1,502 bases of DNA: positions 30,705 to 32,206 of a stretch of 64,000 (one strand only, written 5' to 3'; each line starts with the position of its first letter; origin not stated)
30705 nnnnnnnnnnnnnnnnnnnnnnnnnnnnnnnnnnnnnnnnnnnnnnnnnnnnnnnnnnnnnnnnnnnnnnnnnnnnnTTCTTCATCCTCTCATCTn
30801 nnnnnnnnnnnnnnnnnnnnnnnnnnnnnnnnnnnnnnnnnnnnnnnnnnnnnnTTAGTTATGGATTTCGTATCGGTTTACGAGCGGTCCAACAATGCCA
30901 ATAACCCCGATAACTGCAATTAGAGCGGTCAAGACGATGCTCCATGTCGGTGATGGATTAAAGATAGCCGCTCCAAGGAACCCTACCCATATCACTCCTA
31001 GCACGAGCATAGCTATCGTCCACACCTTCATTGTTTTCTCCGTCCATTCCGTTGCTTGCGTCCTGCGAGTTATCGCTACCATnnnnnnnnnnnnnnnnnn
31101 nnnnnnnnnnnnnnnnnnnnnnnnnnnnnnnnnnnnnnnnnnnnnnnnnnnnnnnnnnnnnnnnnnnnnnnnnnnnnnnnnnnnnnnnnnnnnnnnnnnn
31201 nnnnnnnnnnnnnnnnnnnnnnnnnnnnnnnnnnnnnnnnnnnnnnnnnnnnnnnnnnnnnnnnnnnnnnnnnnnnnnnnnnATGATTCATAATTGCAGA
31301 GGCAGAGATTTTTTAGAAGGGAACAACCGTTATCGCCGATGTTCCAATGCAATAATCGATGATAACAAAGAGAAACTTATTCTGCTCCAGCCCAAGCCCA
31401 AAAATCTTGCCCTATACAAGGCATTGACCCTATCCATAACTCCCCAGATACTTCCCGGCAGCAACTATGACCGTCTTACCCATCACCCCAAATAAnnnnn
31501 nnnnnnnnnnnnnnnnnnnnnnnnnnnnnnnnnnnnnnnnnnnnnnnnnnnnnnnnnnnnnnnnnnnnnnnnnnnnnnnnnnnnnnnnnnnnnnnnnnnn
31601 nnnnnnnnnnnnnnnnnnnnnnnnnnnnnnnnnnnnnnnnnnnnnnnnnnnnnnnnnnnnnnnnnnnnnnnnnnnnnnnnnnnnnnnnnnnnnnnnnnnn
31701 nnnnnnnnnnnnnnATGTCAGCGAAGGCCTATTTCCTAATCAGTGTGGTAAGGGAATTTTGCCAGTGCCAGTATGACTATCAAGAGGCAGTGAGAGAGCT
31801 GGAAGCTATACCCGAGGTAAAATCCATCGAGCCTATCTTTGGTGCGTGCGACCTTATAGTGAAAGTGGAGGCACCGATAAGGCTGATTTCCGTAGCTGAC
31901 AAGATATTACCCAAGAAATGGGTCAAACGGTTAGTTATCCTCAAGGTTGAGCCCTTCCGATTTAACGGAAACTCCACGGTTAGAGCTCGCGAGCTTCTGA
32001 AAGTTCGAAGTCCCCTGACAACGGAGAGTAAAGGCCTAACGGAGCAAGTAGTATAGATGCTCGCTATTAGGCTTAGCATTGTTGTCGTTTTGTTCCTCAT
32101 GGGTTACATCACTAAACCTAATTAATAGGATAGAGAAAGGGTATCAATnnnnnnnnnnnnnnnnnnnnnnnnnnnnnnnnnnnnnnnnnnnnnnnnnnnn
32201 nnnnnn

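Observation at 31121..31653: Inverted pair of a ~140-bp element forms a divergent control region linking the MrpD-like membrane genes and the Hdr-like operon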

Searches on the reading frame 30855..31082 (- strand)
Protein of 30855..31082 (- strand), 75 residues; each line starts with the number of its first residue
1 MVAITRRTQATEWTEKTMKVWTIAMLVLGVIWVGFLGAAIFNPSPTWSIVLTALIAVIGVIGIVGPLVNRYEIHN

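Call 13: search_protein_families(library=pfam, proteins=[window:30855-31082:-])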
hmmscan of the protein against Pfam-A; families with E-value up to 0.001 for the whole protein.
window:30855-31082:- (75 aa): 0 families

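Call 45: search_protein_families(library=ncbifam, proteins=[window:30858-31082:-], max_evalue=0.00001)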
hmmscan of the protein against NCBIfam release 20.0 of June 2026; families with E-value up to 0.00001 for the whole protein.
window:30858-31082:- (75 aa): 0 families

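Call 70: find_homologous_proteins(query=window:30858-31082:-)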
Query window:30858-31082:- (75 aa): 2 proteins with E <= 0.001 among 10 candidates.
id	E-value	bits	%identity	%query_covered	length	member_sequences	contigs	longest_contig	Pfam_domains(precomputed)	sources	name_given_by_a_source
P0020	1.4e-39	151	97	100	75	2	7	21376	-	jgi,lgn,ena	-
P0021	6.0e-11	60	61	75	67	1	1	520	-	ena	-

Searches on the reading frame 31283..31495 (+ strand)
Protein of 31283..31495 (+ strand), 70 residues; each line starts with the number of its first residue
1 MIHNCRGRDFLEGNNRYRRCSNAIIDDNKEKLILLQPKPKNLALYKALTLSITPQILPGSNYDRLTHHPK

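Call 14: search_protein_families(library=pfam, proteins=[window:31283-31495:+])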
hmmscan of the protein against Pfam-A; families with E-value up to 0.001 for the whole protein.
window:31283-31495:+ (70 aa): 0 families

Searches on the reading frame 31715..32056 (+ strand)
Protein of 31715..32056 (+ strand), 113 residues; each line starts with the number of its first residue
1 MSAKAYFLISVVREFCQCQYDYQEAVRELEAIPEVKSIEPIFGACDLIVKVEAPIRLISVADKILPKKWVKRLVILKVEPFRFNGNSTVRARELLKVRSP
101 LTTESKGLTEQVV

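Call 13: search_protein_families(library=pfam, proteins=[window:31715-32056:+])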
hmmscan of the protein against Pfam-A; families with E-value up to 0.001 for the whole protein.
window:31715-32056:+ (113 aa): 1 family
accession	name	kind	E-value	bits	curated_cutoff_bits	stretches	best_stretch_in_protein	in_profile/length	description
PF01037.27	AsnC_trans_reg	-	0.00057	20.2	25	1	21-54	10-43/73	Lrp/AsnC ligand binding domain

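Call 23: find_encoding_contigs(protein=window:31715-32056:+, flank=10000, max_places=10)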
Protein window:31715-32056:+ (113 aa): 5 contigs read that carry it; 5 places shown.
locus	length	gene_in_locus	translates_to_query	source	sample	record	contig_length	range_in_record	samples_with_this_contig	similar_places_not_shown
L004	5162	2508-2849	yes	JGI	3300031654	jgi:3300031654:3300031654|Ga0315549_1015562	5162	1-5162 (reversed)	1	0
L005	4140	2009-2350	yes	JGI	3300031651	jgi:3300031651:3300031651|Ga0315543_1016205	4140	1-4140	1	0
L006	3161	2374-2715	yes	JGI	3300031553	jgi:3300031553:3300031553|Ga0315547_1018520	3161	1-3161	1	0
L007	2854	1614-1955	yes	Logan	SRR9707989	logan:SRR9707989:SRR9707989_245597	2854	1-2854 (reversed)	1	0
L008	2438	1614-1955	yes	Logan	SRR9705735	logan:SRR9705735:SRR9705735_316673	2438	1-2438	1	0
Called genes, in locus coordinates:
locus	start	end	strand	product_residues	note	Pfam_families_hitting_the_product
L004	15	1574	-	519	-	PF00662:Proton_antipo_N, PF00361:Proton_antipo_M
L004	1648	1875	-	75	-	-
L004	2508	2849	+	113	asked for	-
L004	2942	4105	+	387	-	PF13484:Fer4_16 (faint), PF25160:LdpA_Fe-S-bd (faint), PF13237:Fer4_10, PF12838:Fer4_7 (weak), PF13183:Fer4_8, PF13187:Fer4_9, PF13534:Fer4_17 (weak), PF02754:CCG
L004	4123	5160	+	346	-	?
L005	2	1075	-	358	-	?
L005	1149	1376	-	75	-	-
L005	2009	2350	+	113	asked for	-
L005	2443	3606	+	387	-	PF13484:Fer4_16 (faint), PF25160:LdpA_Fe-S-bd (faint), PF13237:Fer4_10, PF12838:Fer4_7 (weak), PF13183:Fer4_8, PF13187:Fer4_9, PF13534:Fer4_17 (weak), PF02754:CCG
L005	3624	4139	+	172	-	?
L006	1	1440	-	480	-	?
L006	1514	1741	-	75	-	-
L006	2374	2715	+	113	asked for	-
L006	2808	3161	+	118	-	?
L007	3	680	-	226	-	?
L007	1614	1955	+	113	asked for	-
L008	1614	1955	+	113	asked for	-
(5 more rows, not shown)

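Call 25: find_homologous_proteins(query=window:31715-32056:+)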
Query window:31715-32056:+ (113 aa): 19 proteins with E <= 0.001 among 26 candidates.
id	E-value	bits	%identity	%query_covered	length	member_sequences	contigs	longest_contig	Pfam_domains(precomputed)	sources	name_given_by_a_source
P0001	1.8e-58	213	92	100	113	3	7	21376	-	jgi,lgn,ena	-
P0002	7.6e-41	156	65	100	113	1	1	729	-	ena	-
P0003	9.6e-40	153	73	90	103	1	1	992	-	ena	-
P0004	1.5e-36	143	67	94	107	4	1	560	-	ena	-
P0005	2.5e-35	139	63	95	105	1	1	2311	-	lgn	-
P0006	8.8e-28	114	61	95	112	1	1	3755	PF01037.29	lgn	-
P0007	1.2e-26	111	60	87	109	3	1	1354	-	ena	-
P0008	4.8e-26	109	50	93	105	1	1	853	PF01037.29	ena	-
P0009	1.8e-25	107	55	92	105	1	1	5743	PF01037.29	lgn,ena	-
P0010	2.6e-25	106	52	92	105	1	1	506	PF01037.29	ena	-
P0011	8.5e-25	105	50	92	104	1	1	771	-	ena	-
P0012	2.2e-24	104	53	84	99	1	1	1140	PF01037.29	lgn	-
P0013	1.7e-23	101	52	87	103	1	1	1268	-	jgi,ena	-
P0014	1.7e-22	97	49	91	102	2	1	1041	PF01037.29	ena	-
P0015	4.7e-20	90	54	87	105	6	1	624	-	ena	-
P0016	9.1e-20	89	53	85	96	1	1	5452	-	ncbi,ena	-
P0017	7.4e-18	83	60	68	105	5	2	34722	-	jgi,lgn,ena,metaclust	metaclust:\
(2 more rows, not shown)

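Call 26: find_encoding_contigs(protein=P0001, flank=10000, max_places=6)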
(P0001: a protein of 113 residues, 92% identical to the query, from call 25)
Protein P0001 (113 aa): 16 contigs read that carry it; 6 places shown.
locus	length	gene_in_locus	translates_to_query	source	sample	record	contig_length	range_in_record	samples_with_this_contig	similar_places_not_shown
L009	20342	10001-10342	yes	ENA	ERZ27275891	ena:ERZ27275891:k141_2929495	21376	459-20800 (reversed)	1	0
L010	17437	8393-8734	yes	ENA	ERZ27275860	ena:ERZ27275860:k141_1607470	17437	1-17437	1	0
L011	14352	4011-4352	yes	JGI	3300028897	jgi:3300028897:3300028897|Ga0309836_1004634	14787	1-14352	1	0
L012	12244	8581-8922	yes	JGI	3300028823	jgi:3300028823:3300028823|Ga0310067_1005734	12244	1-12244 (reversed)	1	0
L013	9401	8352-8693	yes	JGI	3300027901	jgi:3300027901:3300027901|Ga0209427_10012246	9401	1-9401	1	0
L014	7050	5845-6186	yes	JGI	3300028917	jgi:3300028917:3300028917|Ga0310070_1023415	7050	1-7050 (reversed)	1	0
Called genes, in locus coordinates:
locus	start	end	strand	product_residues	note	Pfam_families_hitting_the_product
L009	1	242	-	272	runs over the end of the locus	?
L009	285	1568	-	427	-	PF04015:DUF362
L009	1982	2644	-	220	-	PF01386:Ribosomal_L25p, PF14693:Ribosomal_TL5_C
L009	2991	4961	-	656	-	PF16177:ACAS_N, PF00501:AMP-binding, PF13193:AMP-binding_C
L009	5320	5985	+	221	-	PF00072:Response_reg, PF00196:GerE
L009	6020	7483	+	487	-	PF00989:PAS, PF13188:PAS_8 (weak), PF08448:PAS_4 (weak), PF13426:PAS_9, PF07730:HisKA_3, PF02518:HATPase_c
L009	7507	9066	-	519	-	PF00662:Proton_antipo_N, PF00361:Proton_antipo_M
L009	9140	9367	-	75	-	-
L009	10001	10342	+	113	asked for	-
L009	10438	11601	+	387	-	PF13484:Fer4_16 (faint), PF25160:LdpA_Fe-S-bd (faint), PF13237:Fer4_10, PF12838:Fer4_7 (weak), PF13183:Fer4_8, PF13187:Fer4_9, PF13534:Fer4_17 (weak), PF02754:CCG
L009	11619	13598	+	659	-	PF00890:FAD_binding_2 (weak), PF07992:Pyr_redox_2 (weak), PF12831:FAD_oxidored, PF00037:Fer4 (weak), PF12838:Fer4_7 (weak), PF13187:Fer4_9 (weak), PF14697:Fer4_21, PF00037:Fer4 (weak), +7 more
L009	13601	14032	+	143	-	PF02662:FlpD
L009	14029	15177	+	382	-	PF13183:Fer4_8, PF13534:Fer4_17, PF12838:Fer4_7 (weak), PF13187:Fer4_9 (weak), PF02754:CCG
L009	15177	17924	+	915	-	PF00890:FAD_binding_2 (faint), PF12831:FAD_oxidored (weak), PF00037:Fer4, PF14691:Fer4_20, PF07992:Pyr_redox_2, PF13450:NAD_binding_8 (weak), PF13738:Pyr_redox_3, PF00070:Pyr_redox (weak), +7 more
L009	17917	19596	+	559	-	PF00890:FAD_binding_2 (weak), PF01266:DAO (weak), PF07992:Pyr_redox_2, PF12831:FAD_oxidored (weak), PF13450:NAD_binding_8, PF00037:Fer4 (weak), PF14697:Fer4_21, PF12838:Fer4_7, +6 more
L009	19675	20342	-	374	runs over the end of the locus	?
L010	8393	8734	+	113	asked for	-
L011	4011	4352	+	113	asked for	-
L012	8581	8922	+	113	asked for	-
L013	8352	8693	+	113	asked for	-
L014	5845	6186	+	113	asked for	-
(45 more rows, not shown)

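Call 27: find_encoding_contigs(protein=P0017, flank=10000, max_places=4)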
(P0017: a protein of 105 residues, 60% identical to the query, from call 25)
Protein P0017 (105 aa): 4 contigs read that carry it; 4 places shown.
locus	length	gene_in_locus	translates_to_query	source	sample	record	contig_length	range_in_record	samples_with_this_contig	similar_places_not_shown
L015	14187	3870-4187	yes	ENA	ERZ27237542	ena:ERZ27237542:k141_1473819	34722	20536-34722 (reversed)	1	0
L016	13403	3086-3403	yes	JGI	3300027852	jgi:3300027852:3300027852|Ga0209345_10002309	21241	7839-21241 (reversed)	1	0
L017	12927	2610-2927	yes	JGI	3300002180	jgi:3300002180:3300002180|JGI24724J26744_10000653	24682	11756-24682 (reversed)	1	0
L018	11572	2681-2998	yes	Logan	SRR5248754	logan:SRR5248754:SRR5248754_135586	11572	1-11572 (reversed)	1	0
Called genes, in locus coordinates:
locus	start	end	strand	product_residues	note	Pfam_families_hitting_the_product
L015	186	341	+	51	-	PF10589:NADH_4Fe-4S (weak)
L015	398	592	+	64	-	-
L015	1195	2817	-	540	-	PF01590:GAF, PF13185:GAF_2, PF13492:GAF_3, PF07730:HisKA_3, PF02518:HATPase_c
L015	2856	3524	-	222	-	PF00072:Response_reg, PF00196:GerE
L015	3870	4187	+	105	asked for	-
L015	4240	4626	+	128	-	-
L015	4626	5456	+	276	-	PF01037:AsnC_trans_reg (weak), PF13183:Fer4_8, PF12838:Fer4_7 (weak), PF13187:Fer4_9, PF13534:Fer4_17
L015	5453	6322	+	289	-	PF02754:CCG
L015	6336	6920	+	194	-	PF07992:Pyr_redox_2 (weak), PF00890:FAD_binding_2, PF01134:GIDA (faint), PF01266:DAO (weak), PF12831:FAD_oxidored, PF13450:NAD_binding_8 (weak)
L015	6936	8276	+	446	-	PF13484:Fer4_16 (faint), PF00037:Fer4 (weak), PF12797:Fer4_2 (weak), PF12837:Fer4_6 (faint), PF00037:Fer4 (weak), PF14697:Fer4_21 (weak), PF12838:Fer4_7, PF13187:Fer4_9 (weak), +3 more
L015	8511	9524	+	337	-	PF00586:AIRS, PF02769:AIRS_C (weak)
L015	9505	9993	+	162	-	PF02367:TsaE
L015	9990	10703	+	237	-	PF00814:TsaD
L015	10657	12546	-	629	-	PF01134:GIDA, PF12831:FAD_oxidored (weak), PF21680:GIDA_C_1st, PF13932:SAM_GIDA_C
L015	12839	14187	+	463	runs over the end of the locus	PF11638:DnaA_N, PF00308:Bac_DnaA, PF01695:IstB_IS21, PF00004:AAA (weak), PF08299:Bac_DnaA_C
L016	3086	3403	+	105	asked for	-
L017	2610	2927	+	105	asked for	-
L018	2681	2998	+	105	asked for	-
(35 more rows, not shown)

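Call 28: find_encoding_contigs(protein=P0016, flank=10000, max_places=4)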
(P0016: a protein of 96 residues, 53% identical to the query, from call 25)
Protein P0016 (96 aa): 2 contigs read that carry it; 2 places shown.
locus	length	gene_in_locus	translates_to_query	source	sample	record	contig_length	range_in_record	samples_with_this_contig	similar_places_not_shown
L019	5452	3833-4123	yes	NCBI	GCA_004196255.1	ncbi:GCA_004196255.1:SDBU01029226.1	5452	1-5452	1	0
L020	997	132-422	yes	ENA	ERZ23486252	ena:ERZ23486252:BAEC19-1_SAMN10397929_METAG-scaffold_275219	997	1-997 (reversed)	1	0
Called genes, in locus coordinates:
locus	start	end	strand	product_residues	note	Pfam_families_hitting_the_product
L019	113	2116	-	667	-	PF01590:GAF, PF13185:GAF_2, PF13492:GAF_3, PF00989:PAS, PF13188:PAS_8 (weak), PF13426:PAS_9, PF07730:HisKA_3, PF02518:HATPase_c, +2 more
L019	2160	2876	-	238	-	PF00072:Response_reg, PF00196:GerE, PF08281:Sigma70_r4_2 (weak), PF13384:HTH_23 (faint)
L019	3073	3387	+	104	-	-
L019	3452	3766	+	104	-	-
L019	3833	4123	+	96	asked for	-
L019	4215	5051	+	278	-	PF12838:Fer4_7 (weak), PF13183:Fer4_8, PF13187:Fer4_9 (weak), PF13534:Fer4_17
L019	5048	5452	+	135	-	?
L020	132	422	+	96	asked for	-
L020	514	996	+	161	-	?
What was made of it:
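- Closest known: DevR/DosR regulon promoters of Mycobacterium. Same: Kinases in some relatives carry GAF domains, as DevS/DosT do (calls 27, 28).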

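Call 36: find_related_loci(query=A2, collection=genome_contigs, flank=6000)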
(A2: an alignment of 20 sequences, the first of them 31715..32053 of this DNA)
Query A2 (113 aa) in genome_contigs; peptide patterns used: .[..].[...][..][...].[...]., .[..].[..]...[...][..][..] (x = any residue, [..] = any of these).
162 stretches matched a pattern; 8 encode a relative of the query (tblastn E <= 1e-3); 8 distinct loci.
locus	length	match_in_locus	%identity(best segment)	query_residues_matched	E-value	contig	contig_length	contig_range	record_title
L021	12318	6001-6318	56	1-106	8e-36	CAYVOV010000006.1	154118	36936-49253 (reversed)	MAG TPA_asm: uncultured Dehalococcoidales bacterium isolate binchicken_co178_22 genome assembly, contig: NODE_193_length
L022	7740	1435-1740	50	1-104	5e-31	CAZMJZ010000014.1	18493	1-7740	MAG TPA_asm: uncultured Dehalococcoidales bacterium isolate binchicken_co34_217 genome assembly, contig: NODE_4842_lengt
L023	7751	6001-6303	53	1-103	1e-28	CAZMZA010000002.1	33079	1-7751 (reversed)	MAG TPA_asm: uncultured Dehalococcoidales bacterium isolate SRP323688_co1_27 genome assembly, contig: NODE_2368_length_3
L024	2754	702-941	54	1-82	1e-25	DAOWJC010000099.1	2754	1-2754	MAG TPA_asm: Dehalococcoidia bacterium isolate CSMAG_2059 CSMAG_2059_k141_964983_length_2754_cov_40.6839, whole genome s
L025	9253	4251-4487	58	1-80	3e-25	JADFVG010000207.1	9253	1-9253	MAG: Chloroflexota bacterium isolate C2.bin.45 k83_3023299, whole genome shotgun sequence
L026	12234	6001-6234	58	1-79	1e-24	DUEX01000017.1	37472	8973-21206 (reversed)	MAG TPA_asm: Dehalococcoidia bacterium isolate W265 Contig17, whole genome shotgun sequence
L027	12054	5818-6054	56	1-79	3e-24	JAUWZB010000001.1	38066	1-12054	MAG: Dehalococcoidales bacterium isolate CSMAG_2725 CSMAG_2725_k141_883284_length_38066_cov_32.9814, whole genome shotgu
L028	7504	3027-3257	60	1-77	3e-22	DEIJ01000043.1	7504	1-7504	MAG TPA_asm: Dehalococcoidia bacterium UBA2777 UBA2777_contig_59807, whole genome shotgun sequence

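Call 45: search_protein_families(library=ncbifam, proteins=[window:31715-32053:+, L009:2994-4961:-], max_evalue=0.00001)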
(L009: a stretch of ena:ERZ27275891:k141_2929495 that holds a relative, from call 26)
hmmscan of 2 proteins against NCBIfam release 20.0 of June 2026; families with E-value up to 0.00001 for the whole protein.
window:31715-32053:+ (113 aa): 0 families

L009:2994-4961:- (656 aa): 93 families (the best 25 are shown)
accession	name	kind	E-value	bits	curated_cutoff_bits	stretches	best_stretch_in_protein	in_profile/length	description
NF001208.0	PRK00174.1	subfamily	1.8e-268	892.3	657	1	14-648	8-643/649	acetate--CoA ligase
TIGR02188.1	Ac_CoA_lig_AcsA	equivalog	2.2e-260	865.3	724.95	1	33-648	8-628/629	acetate--CoA ligase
NF007815.0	PRK10524.1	equivalog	2.2e-163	545.1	955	1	34-650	6-627/629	propionate--CoA ligase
TIGR02316.1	propion_prpE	equivalog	4.5e-149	497.9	827.4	1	35-648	6-624/628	propionate--CoA ligase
NF003313.0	PRK04319.1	equivalog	4.2e-137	457.8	729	1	66-638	29-573/574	acetate--CoA ligase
NF002937.0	PRK03584.1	subfamily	2.6e-93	313.4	639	1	41-649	47-651/657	acetoacetate--CoA ligase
TIGR01217.1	ac_ac_CoA_syn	equivalog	9.5e-72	242.1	520.9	1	70-648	77-646/652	acetoacetate--CoA ligase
NF047394.1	AcylCoAsynMbcS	equivalog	1.5e-64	218.5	850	1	84-624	12-518/525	acyl-CoA synthetase MbcS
NF004837.0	PRK06187.1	subfamily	2.4e-64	217.5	476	1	111-627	30-523/531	long-chain-fatty-acid--CoA ligase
NF006182.0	PRK08316.1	subfamily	2.1e-45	155.2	663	1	113-625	35-516/523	fatty acyl-CoA synthetase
TIGR02262.1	benz_CoA_lig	subfamily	2.7e-44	151.8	375.25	1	80-623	3-506/508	benzoate-CoA ligase family protein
TIGR01733.1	AA-adenyl-dom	subfamily_domain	3.5e-44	151.2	317.4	1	116-555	1-409/409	amino acid adenylation domain-containing protein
NF005714.0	PRK07529.1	subfamily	2.8e-43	148.2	632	1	100-624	50-574/640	acyl-CoA synthetase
NF006181.0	PRK08314.1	subfamily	2.6e-41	141.5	705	1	114-623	49-551/563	long-chain-fatty-acid--CoA ligase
TIGR03208.1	cyc_hxne_CoA_lg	equivalog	1.8e-39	135.9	792.3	1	97-619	37-533/538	cyclohexanecarboxylate-CoA ligase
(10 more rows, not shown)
